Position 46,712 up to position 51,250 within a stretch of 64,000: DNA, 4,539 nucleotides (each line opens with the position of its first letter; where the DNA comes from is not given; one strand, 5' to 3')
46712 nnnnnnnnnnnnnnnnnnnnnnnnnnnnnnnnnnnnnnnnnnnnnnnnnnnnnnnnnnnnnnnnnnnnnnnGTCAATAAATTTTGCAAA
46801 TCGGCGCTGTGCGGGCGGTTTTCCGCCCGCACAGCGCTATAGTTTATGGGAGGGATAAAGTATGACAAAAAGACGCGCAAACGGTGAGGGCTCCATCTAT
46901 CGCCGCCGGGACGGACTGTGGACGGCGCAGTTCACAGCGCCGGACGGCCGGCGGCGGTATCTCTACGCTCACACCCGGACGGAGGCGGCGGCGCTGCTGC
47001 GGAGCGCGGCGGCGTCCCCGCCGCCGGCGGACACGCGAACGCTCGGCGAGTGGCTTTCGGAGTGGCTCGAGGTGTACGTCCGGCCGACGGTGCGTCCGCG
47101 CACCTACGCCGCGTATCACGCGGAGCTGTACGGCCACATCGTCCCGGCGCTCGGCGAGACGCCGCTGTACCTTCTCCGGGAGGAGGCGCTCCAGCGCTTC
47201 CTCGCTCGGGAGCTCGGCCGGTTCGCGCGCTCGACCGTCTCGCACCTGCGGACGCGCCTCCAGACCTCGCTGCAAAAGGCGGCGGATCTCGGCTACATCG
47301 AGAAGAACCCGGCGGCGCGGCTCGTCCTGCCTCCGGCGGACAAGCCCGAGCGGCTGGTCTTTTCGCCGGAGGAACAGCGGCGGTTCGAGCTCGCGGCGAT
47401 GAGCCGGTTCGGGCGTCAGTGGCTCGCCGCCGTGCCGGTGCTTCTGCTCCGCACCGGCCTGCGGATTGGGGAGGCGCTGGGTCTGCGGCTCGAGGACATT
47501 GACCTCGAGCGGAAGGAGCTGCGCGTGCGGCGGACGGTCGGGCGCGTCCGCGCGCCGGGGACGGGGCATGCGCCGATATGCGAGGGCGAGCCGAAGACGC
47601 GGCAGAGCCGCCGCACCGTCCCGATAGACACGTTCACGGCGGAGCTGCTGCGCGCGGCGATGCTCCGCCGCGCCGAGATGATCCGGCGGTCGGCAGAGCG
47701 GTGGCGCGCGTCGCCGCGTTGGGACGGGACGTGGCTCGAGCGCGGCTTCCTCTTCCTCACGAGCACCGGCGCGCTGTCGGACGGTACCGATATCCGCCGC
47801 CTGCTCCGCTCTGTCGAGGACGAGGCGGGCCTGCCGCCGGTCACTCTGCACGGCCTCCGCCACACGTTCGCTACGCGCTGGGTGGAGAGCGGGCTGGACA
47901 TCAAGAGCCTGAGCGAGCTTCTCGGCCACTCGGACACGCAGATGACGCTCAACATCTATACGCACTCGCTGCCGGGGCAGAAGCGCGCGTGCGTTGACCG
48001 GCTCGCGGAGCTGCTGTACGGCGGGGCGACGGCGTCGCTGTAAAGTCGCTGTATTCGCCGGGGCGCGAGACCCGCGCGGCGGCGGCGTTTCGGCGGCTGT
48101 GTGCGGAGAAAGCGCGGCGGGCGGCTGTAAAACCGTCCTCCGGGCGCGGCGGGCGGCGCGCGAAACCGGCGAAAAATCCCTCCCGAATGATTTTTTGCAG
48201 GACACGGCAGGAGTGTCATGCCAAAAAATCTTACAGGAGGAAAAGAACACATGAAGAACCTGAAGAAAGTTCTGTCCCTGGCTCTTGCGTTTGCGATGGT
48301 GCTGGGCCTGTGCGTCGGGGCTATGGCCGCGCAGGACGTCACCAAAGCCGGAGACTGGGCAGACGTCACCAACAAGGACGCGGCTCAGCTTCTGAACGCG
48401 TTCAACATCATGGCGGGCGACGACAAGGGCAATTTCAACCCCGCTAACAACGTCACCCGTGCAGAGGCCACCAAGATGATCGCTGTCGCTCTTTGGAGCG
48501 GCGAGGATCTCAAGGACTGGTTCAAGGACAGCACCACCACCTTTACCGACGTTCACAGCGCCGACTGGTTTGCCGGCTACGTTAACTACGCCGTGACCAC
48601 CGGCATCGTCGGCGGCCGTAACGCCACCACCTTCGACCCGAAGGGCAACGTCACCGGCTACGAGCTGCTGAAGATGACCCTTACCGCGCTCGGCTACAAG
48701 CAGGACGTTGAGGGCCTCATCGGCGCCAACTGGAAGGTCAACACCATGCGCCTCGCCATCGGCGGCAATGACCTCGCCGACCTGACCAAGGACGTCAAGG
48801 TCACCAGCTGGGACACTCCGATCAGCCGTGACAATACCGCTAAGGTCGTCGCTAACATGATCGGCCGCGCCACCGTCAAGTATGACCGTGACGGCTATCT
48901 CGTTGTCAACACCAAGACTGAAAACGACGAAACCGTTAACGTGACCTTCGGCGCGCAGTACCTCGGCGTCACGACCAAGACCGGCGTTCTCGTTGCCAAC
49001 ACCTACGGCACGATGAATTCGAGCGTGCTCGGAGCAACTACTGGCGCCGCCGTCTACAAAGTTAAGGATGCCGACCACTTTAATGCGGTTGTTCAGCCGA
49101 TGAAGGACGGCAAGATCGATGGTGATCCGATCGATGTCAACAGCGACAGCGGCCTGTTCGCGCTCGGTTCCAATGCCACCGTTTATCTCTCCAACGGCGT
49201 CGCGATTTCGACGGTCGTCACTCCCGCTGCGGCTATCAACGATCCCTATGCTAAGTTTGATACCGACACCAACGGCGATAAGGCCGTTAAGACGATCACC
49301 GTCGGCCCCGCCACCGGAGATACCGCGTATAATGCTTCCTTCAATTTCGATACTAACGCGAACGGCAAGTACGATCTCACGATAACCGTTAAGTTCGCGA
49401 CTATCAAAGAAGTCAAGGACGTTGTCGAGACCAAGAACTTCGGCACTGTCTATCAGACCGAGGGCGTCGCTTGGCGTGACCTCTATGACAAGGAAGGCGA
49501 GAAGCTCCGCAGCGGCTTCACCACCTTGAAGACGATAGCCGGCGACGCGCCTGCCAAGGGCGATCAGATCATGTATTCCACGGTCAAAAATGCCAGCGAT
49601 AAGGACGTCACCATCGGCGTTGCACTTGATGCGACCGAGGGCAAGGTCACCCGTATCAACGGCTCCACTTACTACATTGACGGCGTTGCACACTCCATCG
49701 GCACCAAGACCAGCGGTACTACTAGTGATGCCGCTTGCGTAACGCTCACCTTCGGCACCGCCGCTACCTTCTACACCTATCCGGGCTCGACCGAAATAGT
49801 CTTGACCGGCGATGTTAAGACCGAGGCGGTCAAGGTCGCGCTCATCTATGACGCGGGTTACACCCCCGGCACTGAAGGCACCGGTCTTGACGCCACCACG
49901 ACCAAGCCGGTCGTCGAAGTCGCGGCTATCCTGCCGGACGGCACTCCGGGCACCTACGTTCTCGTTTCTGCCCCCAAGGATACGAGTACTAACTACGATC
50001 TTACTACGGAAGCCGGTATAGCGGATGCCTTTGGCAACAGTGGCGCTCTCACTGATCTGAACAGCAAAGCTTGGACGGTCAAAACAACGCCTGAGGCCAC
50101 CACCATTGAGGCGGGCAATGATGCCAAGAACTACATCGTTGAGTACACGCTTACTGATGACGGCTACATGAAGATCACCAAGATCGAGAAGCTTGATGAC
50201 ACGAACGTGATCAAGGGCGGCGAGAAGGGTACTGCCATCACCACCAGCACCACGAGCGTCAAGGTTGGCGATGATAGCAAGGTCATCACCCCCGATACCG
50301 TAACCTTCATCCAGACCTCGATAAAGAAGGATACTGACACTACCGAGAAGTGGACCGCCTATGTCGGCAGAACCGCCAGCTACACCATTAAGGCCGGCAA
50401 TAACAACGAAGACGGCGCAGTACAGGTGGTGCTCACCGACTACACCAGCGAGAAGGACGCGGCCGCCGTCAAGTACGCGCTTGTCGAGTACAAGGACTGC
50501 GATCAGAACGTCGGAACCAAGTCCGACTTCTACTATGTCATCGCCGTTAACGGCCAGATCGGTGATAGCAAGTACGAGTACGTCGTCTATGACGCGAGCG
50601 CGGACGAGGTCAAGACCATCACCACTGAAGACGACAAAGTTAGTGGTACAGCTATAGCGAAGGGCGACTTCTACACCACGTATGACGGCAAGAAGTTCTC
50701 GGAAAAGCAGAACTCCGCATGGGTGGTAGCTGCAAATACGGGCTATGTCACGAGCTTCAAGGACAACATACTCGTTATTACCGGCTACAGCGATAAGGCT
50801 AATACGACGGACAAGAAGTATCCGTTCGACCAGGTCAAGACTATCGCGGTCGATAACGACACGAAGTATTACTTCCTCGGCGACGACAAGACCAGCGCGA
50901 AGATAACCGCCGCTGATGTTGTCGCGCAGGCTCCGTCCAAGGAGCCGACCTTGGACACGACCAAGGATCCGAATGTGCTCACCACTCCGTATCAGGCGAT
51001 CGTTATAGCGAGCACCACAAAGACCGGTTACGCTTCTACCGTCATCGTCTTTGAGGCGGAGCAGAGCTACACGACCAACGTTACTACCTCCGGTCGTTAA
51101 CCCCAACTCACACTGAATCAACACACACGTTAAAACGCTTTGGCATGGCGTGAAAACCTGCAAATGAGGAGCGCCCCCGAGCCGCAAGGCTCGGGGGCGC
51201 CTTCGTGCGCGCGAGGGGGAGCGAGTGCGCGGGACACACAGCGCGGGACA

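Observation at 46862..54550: Candidate S-layer cassette-swap inversion switch: two convergent SLH-protein genes bounded by a perfect 482-bp inverted repeat, next to an orphan tyrosine recombinase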

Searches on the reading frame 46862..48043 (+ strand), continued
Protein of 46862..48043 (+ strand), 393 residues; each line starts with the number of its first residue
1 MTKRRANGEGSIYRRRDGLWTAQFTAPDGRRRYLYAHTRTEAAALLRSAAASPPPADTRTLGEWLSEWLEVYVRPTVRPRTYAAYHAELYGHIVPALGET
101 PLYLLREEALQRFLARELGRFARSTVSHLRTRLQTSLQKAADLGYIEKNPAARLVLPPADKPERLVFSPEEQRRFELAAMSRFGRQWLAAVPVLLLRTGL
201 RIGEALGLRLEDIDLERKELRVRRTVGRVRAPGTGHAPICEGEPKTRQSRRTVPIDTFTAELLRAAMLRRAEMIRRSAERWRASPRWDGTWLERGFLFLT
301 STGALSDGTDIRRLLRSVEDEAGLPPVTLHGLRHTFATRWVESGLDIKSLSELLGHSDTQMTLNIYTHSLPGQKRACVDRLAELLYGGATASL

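Call 57: search_protein_families(library=pfam, proteins=[L011:122-616:-], max_evalue=0.1)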
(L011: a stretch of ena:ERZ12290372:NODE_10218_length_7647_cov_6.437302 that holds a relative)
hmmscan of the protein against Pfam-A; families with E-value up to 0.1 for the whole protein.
L011:122-616:- (164 aa): 0 families

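Call 58: search_protein_families(library=phrogs, proteins=[window:46862-48043:+], max_evalue=0.001)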
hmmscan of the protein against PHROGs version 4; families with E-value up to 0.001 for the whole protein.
window:46862-48043:+ (393 aa): 6 families
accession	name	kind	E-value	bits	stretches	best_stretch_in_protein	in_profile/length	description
phrog_1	-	integration and excision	1.6e-71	243.4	1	12-388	116-454/611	integrase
phrog_216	-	integration and excision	1.1e-29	104.5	1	133-382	22-237/301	integrase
phrog_7685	-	integration and excision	2.1e-15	57.9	1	291-384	147-238/240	integrase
phrog_26960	-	unknown function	2.6e-08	35.2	1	60-135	69-145/146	-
phrog_7269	-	integration and excision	6.8e-08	33.3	1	310-369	12-69/89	integrase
phrog_34557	-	integration and excision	2.2e-06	28.5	1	196-362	8-160/183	integrase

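Call 59: search_protein_families(library=ncbifam, proteins=[window:46862-48043:+], max_evalue=0.001)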
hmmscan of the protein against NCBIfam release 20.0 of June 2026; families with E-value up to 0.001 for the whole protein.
window:46862-48043:+ (393 aa): 11 families
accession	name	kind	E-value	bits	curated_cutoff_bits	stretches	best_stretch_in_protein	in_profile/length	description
NF040815.2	recomb_XerA_Arch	equivalog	5.6e-22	78.6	220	2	296-368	181-253/263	site-specific tyrosine recombinase/integron integrase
TIGR02224.1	recomb_XerC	equivalog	4.5e-21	75.5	335.15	2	250-368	171-276/295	tyrosine recombinase XerC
TIGR02249.1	integrase_gron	subfamily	4.5e-20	72.2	265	2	311-372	242-303/315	integron integrase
TIGR02225.1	recomb_XerD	equivalog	2e-18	66.7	329.6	1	78-368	14-273/290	site-specific tyrosine recombinase XerD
NF001399.0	PRK00283.1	subfamily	9.2e-15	54.7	279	1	251-369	178-283/300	tyrosine recombinase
NF003462.0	PRK05084.1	equivalog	1.7e-14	53.3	267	2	326-381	302-356/360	tyrosine recombinase XerS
NF011946.0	PRK15417.1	equivalog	3.3e-13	49.5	435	1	307-371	254-317/337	integron integrase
NF002331.0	PRK01287.1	subfamily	6.5e-12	45.1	371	2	294-368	236-311/365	site-specific tyrosine recombinase XerC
NF007371.0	PRK09871.1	subfamily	7.6e-06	25.6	222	0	277-368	82-173/198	tyrosine-type DNA invertase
NF040693.1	recomb_GmtY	equivalog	0.00018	20.9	340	0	192-252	224-282/441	gamma-mobile-trio recombinase GmtY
NF041502.1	integrase_1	equivalog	0.00044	19.1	350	1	332-372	324-363/484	site-specific integrase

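Call 77: search_solved_structures(query=window:46862-48043:+, max_evalue=0.001)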
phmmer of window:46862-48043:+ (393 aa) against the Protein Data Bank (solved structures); distinct sequences matched with E-value up to 0.001: 15.
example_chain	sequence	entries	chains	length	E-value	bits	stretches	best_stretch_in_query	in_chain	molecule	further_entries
6emy_A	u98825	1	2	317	1.5e-17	67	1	121-382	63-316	Int protein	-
6en0_A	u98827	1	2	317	2.1e-17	66.5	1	121-382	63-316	Int protein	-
6emz_A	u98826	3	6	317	5.5e-17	65.1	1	121-382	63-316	Int protein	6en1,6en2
3nkh_A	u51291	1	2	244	1.9e-16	63.3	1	195-383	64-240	Integrase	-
5hxy_A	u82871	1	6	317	6e-15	58.4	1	294-369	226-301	Tyrosine recombinase XerA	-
2a3v_A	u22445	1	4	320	6.3e-11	45.2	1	310-371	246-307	site-specific recombinase IntI4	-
4a8e_A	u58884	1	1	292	1.1e-10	44.4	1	311-388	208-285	PROBABLE TYROSINE RECOMBINASE XERC-LIKE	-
2kkp_A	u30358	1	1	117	1.8e-10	43.7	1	60-158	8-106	Phage integrase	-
1a0p_A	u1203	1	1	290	5.2e-08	35.6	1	327-370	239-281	SITE-SPECIFIC RECOMBINASE XERD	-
5dcf_A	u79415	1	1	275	6.7e-07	31.9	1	327-371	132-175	Tyrosine recombinase XerD,DNA translocase FtsK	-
2kd1_A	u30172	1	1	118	1.4e-06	30.9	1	60-163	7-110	DNA integration/recombination/invertion protein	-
5dor_A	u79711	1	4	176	3.1e-06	29.7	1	294-375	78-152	Integrase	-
5c6k_A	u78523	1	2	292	5.4e-06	29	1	294-375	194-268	Integrase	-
1aih_A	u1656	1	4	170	7.3e-05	25.2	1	323-377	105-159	HP1 INTEGRASE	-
9i5v_14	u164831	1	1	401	0.00014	24.3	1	296-370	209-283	Ribosome-associated translation inhibitor RaiA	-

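Call 93: search_dna_similar(query=window:46862-48043:+, collection=phages, mode=protein, max_rows=8)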
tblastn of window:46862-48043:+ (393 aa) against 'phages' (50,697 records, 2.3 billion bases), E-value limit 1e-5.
Records with a match: 1826; places in all: 1833; records where one place covers at least 80% of the query: 812.
Best place of each record, by identity: <60% 1826.
By first word of the organism name: Mycobacterium 689; Streptococcus 513; Staphylococcus 144; Paenibacillus 79; Bacteriophage 73; Gordonia 33; Lactobacillus 31; Listeria 31; Lactococcus 27; Bacillus 25; and 45 more.
By host as written in the record: Mycobacterium smegmatis mc2 155 447; - 142; Mycobacterium smegmatis mc#155 109; Staphylococcus aureus 45; Mycobacterium smegmatis mc2155 34; Paenibacillus larvae 32; Gordonia terrae 3612 22; Listeria monocytogenes 22; and 629 more.
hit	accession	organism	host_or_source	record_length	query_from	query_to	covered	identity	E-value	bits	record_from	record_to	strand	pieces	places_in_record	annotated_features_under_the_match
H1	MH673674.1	Thermus phage phiMa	Thermus thermophilus HB8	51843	3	368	93%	36.5%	1e-39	156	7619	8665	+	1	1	hypothetical protein (x2)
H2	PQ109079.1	Thermus phage Cumys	Thermus thermophilus HB8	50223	3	368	93%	36.5%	2e-39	155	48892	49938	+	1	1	integrase | LexA-like regulator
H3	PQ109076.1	Thermus phage Lalka27a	Thermus thermophilus HB27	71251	3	370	94%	33.5%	1e-28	124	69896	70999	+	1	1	integrase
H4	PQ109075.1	Thermus phage Lalka8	Thermus thermophilus HB8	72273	3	370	94%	33.2%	5e-28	122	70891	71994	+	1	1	integrase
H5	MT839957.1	Bacteriophage sp.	human fecal samples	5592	1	389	99%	31.2%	6e-43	165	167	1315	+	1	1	record has no annotation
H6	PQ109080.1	Thermus phage Riverbug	Thermus thermophilus HB8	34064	1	378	96%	31.7%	1e-24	112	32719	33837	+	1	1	integrase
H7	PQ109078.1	Thermus phage Tsatsa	Thermus thermophilus HB8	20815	1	386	98%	31.0%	8e-24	109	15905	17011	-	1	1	integrase | HEPN domain protein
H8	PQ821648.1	Mycobacterium phage ZM2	Mycolicibacterium smegmatis MC2 155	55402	4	385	97%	31.0%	8e-26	115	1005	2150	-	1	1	integrase | excisionase and transcriptional regulator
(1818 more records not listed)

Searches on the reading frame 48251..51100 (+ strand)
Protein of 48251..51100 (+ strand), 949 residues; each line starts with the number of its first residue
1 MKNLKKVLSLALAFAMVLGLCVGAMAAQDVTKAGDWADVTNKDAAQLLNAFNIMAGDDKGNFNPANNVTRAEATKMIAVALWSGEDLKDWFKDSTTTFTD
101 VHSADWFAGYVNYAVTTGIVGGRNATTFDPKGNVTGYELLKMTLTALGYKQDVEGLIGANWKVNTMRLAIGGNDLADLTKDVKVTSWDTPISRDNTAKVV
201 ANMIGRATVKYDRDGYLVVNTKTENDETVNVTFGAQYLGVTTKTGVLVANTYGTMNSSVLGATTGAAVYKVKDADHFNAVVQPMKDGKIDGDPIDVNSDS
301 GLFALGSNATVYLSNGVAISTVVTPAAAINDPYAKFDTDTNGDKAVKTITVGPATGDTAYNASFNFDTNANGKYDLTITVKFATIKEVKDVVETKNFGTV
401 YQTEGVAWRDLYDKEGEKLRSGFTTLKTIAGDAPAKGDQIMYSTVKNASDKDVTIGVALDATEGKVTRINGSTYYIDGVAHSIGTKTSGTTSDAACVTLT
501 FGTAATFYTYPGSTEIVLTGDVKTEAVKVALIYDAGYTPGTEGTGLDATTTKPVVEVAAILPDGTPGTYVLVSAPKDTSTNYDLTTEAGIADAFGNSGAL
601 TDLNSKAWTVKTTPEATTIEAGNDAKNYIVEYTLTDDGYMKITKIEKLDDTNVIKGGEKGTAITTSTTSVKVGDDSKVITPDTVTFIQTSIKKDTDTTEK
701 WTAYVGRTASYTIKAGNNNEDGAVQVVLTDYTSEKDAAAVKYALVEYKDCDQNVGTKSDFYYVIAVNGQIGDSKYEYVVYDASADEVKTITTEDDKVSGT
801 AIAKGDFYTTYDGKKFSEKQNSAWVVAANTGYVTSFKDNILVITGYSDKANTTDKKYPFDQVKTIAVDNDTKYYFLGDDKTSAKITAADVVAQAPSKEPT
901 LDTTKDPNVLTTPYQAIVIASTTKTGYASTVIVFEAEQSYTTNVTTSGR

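Call 7: search_protein_families(library=pfam, proteins=[window:48251-51100:+], max_evalue=0.01)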
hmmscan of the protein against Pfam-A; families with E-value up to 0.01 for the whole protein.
window:48251-51100:+ (949 aa): 1 family
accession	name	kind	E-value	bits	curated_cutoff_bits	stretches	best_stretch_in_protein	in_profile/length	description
PF00395.25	SLH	-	5.8e-18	65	20.8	2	97-135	1-39/44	S-layer homology domain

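Call 8: find_encoding_contigs(protein=window:48251-51100:+, flank=10000, max_places=10)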
Protein window:48251-51100:+ (949 aa): 3 contigs read that carry it; 1 place shown.
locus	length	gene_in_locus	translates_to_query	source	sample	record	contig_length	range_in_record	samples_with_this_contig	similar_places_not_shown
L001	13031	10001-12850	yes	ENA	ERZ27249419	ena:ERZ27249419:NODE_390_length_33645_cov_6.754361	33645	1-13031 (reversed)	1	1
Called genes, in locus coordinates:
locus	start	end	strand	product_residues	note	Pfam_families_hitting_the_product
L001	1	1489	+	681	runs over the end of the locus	PF24898:GGDEF_GdpP, PF01368:DHH, PF02272:DHHA1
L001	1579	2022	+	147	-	PF01281:Ribosomal_L9_N, PF03948:Ribosomal_L9_C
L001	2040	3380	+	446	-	PF00772:DnaB, PF13481:AAA_25, PF03796:DnaB_C, PF06745:ATPase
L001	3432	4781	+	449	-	PF01171:ATP_bind_3, PF11734:TilS_C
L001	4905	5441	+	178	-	PF00156:Pribosyltran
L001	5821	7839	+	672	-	PF06480:FtsH_ext (weak), PF00004:AAA, PF17862:AAA_lid_3, PF01434:Peptidase_M41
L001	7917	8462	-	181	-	-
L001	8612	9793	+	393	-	PF14659:Phage_int_SAM_3, PF00589:Phage_integrase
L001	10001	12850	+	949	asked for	PF00395:SLH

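Call 59: search_protein_families(library=ncbifam, proteins=[window:48251-51100:+], max_evalue=0.001)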
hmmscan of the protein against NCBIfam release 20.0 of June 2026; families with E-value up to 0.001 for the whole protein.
window:48251-51100:+ (949 aa): 0 families

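Call 73: predict_structure(alignment_id=A1)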
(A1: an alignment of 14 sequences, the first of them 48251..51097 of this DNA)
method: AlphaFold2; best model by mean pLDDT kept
length: 949 residues; sequences in the alignment: 14
mean_pLDDT: 70.4   pTM: 0.46
mean pLDDT of the five models: 70.4, 70.0, 69.6, 67.6, 60.7
residues with pLDDT >= 90: 23; 70-90: 568; 50-70: 224; < 50: 134
segments of 3 or more residues with pLDDT < 50: 12-27, 86-126, 221-228, 487-496, 520-526, 541-550, 609-623, 733-736, 753-757, 796-799, 947-949
pLDDT, mean of each block of 10 residues (from residue 1): 49 41 43 73 76 67 78 67 51 41 40 45 47 77 77 74 83 75 84 86 80 60 47 74 88 81 63 85 84 85 87 80 81 73 80 62 82 84 81 83 76 78 82 79 87 86 72 75 55 47 68 65 51 63 41 69 70 71 76 66 51 35 59 75 70 75 68 76 73 58 65 67 75 54 78 51 83 81 85 59 81 77 65 78 79 78 75 87 83 81 72 86 69 87 60
secondary structure, 60 per line:
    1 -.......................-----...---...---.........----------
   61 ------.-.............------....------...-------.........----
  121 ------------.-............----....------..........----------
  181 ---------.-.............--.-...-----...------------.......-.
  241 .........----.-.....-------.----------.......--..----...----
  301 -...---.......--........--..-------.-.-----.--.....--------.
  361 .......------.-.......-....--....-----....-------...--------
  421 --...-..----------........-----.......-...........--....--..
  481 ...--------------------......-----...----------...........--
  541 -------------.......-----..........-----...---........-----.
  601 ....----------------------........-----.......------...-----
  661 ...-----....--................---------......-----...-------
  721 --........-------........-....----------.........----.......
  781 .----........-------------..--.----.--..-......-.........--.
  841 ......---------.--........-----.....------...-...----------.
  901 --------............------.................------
elements in order (helices of 4 or more, strands of 3 or more residues): H2-24 H42-50 H70-81 H88-91 H108-116 H136-146 H151-154 H161-170 H193-204 E209-211 E217-219 H233-238 E240-249 H257-260 E279-285 E294-296 E308-314 E317-324 E347-351 E360-367 E376-382 E384-387 E390-393 E399-402 E423-425 E439-446 E452-458 E460-470 E473-476 E479-483 E504-509 E515-517 E528-538 E554-560 E566-575 E581-583 H587-594 H600-604 E627-634 E640-646 E653-655 E661-663 E669-672 E675-690 E700-705 E711-713 E723-730 E738-745 E761-769 E774-781 E786-793 H822-827 E829-837 E840-846 E859-866 E872-876 E883-885 E909-920 E927-943

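Call 76: fold_search(model_id=the predicted structure, library=pdb)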
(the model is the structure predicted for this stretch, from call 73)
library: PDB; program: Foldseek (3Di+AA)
matches with E <= 10: 673; with E <= 0.001: 1
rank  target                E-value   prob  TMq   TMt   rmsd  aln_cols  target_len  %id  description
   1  3pyw                  7.7e-05  1.00  0.12  0.54   7.1       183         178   21  The structure of the SLH domain from B. anthracis surface array protein at 1.8A (released 2011-04-27)
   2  5v3o_A                1.3e-03  0.07  0.06  0.06  29.1       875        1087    8  Cereblon in complex with DDB1 and CC-220 (released 2017-05-03)
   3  3ei3_A                1.4e-03  0.09  0.07  0.07  29.8       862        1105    8  Structure of the hsDDB1-drDDB2 complex (released 2009-01-20)
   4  8hme_D                1.6e-03  0.06  0.06  0.05  31.3       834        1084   10  head module state 1 of Tetrahymena IFT-A (released 2023-06-14)
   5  4a0b_C                1.7e-03  0.05  0.05  0.05  33.7       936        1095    8  Structure of hsDDB1-drDDB2 bound to a 16 bp CPD-duplex (pyrimidine at D-1 position) at 3.8 A resolution (CPD 4) (released 2011-11-30)
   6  8d0b_A                2.0e-03  0.12  0.08  0.07  29.2       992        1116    7  Human CST-DNA polymerase alpha/primase preinitiation complex bound to 4xTEL-foldback template (released 2022-06-22)
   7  8eoi_A                2.5e-03  0.09  0.08  0.08  28.0       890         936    8  Structure of a human EMC:human Cav1.2 channel complex in GDN detergent (released 2023-05-24)
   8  8wqr_A                2.5e-03  0.06  0.06  0.05  31.9       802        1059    7  Structure of the DDB1-AMBRA1 E3 ligase receptor complex linked to cell cycle regulation (released 2023-12-20)
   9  8u15_B                2.9e-03  0.08  0.08  0.09  24.5       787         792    9  The ternary complex structure of DDB1-CRBN-SALL4(ZF1,2)-short bound to CC-220 (released 2023-12-27)
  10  6xk9_B                3.7e-03  0.06  0.06  0.06  28.8       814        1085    8  Cereblon in complex with DDB1, CC-90009, and GSPT1 (released 2020-12-02)
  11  9a40_C                3.9e-03  0.06  0.07  0.06  29.8       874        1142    7  model of Cullin4 (released 2024-09-18)
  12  9nws_A                4.6e-03  0.11  0.09  0.10  22.4       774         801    8  Cryo-EM structure of DDB1dB:CRBN:mezigdomide:SALL4(392-449) (released 2026-02-04)
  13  8d81_A                4.8e-03  0.06  0.06  0.07  28.5       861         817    9  Cereblon~DDB1 bound to Pomalidomide (released 2022-07-20)
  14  3ei2_A                5.1e-03  0.07  0.07  0.07  30.7       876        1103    8  Structure of hsDDB1-drDDB2 bound to a 16 bp abasic site containing DNA-duplex (released 2009-01-20)
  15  6sj7_B                5.1e-03  0.05  0.06  0.07  28.5       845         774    8  Structure of the human DDB1-DDA1-DCAF15 E3 ubiquitin ligase bound to RBM39 and Indisulam (released 2019-12-18)
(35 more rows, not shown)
